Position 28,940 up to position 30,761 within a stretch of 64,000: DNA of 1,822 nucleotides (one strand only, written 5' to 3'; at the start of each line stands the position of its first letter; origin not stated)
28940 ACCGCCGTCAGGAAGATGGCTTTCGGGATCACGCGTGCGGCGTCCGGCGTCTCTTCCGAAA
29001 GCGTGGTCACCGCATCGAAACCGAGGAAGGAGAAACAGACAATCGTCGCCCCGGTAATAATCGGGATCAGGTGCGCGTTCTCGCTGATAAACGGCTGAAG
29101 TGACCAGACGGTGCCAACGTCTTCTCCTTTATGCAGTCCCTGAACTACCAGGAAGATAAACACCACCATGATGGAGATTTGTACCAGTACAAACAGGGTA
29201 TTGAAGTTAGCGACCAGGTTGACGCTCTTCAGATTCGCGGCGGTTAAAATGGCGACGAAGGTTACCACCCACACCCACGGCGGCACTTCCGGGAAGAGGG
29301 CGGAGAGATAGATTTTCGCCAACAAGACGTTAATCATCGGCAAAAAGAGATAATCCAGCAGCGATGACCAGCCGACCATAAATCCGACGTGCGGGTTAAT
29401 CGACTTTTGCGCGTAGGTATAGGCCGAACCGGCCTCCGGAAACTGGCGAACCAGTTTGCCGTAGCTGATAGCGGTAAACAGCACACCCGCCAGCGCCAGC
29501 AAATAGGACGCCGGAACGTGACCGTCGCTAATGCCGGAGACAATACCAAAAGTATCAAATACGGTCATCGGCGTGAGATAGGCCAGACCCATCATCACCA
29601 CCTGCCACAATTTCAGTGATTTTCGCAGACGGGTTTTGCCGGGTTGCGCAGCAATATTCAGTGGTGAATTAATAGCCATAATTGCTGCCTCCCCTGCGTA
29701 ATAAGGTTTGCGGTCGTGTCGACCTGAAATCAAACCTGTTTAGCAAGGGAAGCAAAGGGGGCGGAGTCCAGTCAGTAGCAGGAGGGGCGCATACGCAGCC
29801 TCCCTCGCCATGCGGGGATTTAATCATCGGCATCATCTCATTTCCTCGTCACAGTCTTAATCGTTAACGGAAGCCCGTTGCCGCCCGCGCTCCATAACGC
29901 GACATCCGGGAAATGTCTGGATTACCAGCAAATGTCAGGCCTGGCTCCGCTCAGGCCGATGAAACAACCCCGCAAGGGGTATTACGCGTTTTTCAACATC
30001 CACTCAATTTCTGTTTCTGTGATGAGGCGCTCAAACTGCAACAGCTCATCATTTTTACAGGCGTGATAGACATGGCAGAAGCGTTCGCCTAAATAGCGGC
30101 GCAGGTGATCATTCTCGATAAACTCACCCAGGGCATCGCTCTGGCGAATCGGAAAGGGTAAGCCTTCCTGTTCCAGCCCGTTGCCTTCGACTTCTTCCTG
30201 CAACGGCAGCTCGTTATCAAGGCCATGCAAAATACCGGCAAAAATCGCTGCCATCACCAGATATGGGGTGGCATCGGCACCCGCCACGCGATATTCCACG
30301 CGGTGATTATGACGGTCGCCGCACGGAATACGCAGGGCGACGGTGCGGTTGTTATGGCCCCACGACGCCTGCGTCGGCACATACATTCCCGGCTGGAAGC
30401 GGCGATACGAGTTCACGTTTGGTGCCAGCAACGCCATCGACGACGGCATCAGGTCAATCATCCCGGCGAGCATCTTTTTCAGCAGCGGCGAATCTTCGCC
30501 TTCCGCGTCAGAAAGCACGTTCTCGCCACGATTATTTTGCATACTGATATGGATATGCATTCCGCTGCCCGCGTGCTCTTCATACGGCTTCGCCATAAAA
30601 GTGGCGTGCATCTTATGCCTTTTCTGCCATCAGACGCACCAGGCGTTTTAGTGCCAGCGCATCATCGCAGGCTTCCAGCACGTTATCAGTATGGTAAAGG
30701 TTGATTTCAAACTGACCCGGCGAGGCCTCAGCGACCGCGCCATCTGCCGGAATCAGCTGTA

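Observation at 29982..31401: puuA (gamma-glutamylputrescine synthetase) carries a +1 frameshift inside an otherwise intact putrescine-utilisation cluster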

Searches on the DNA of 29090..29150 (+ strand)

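Call 34: search_dna_similar(query=window:29090-29150:+, collection=ecoli_genomes, mode=near, max_rows=8)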
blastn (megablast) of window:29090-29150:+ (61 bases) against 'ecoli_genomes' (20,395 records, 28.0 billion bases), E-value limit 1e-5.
Records with a match: 3906; places in all: 3909; records where one place covers at least 80% of the query: 3906.
Genomes with a match: 3906 of 5426; with a place that covers at least 80% of the query: 3906. Places per genome that has any: lowest 1, median 1, highest 2. On chromosomes: 3903 places; on plasmids: 6.
Best place of each record, by identity: 95-99% 3905; 90-95% 1.
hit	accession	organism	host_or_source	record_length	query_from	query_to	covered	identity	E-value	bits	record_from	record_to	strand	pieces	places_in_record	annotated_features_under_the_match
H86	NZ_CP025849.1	Escherichia coli strain 600468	Homo sapiens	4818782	1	61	100%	98.4%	2e-21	108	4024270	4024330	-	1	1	puuP: putrescine/proton symporter PuuP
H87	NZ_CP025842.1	Escherichia coli strain 720632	Homo sapiens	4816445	1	61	100%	98.4%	2e-21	108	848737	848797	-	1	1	puuP: putrescine/proton symporter PuuP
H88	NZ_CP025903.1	Escherichia coli strain 300709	Homo sapiens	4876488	1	61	100%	98.4%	2e-21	108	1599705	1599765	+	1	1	puuP: putrescine/proton symporter PuuP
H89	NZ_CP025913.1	Escherichia coli strain 203740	Homo sapiens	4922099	1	61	100%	98.4%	2e-21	108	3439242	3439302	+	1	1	puuP: putrescine/proton symporter PuuP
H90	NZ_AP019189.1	Escherichia coli strain M217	Homo sapiens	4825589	1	61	100%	98.4%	2e-21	108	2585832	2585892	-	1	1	puuP: putrescine/proton symporter PuuP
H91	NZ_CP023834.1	Escherichia coli strain 4/2-1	Homo sapiens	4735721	1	61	100%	98.4%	2e-21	108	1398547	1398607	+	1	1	puuP: putrescine/proton symporter PuuP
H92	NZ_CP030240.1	Escherichia coli strain ER1709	-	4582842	1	61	100%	98.4%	2e-21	108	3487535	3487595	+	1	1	puuP: putrescine/proton symporter PuuP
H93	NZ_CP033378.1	Escherichia coli strain L73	goose anus swab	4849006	1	61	100%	98.4%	2e-21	108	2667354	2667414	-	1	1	puuP: putrescine/proton symporter PuuP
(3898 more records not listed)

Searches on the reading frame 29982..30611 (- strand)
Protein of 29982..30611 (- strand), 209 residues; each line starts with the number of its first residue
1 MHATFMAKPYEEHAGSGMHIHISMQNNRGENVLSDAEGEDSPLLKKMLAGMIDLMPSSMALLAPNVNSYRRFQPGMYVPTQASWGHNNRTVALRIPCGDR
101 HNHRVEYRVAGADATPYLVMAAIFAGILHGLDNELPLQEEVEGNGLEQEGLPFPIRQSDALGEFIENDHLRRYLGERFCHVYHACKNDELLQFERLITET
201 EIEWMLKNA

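Call 15: find_encoding_contigs(protein=window:29985-30611:-, flank=3000, max_places=10)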
Protein seq(209 aa) (209 aa): 5 contigs read that carry it; 4 places shown.
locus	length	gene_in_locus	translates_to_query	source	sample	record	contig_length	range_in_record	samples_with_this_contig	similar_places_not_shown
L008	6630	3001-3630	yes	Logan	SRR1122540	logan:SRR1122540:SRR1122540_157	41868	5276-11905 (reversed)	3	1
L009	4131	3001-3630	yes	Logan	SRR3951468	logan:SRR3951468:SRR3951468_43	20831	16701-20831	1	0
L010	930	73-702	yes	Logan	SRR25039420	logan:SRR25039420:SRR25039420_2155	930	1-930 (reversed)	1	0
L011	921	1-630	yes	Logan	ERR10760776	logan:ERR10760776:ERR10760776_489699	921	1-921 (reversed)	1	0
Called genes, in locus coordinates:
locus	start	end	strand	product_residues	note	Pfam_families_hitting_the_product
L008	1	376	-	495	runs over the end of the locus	PF00171:Aldedh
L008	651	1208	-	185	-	PF01381:HTH_3, PF12844:HTH_19 (weak), PF13560:HTH_31, PF07883:Cupin_2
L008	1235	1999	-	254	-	PF07722:Peptidase_C26, PF00117:GATase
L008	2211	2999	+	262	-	PF00120:Gln-synt_C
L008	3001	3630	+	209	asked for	PF00120:Gln-synt_C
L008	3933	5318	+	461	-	PF00324:AA_permease, PF13520:AA_permease_2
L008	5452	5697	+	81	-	PF10820:DUF2543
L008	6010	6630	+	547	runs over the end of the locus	PF00496:SBP_bac_5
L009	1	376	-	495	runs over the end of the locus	PF00171:Aldedh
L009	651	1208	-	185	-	PF01381:HTH_3, PF12844:HTH_19 (weak), PF13560:HTH_31, PF07883:Cupin_2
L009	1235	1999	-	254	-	PF07722:Peptidase_C26, PF00117:GATase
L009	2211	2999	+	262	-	PF00120:Gln-synt_C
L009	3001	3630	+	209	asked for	PF00120:Gln-synt_C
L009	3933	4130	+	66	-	?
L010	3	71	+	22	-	?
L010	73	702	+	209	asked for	PF00120:Gln-synt_C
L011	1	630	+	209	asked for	PF00120:Gln-synt_C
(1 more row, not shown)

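Call 31: search_protein_families(proteins=[window:29982-30611:-], library=ncbifam)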
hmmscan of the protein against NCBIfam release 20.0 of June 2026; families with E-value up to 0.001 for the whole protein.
window:29982-30611:- (209 aa): 4 families
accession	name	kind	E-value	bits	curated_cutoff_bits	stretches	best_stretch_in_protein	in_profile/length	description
TIGR00653.1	GlnA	equivalog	2.9e-36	125.2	429.15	1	2-204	246-459/462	type I glutamate--ammonia ligase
TIGR03105.1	gln_synth_III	equivalog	3e-35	121.6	469.6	1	1-205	218-433/435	type III glutamate--ammonia ligase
NF045547.1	GGputSyn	equivalog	2.5e-31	108.9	650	1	2-195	227-432/438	gamma-glutamylputrescine synthetase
NF007006.0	PRK09469.1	equivalog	3.1e-18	65.6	845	1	3-136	254-388/469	glutamate--ammonia ligase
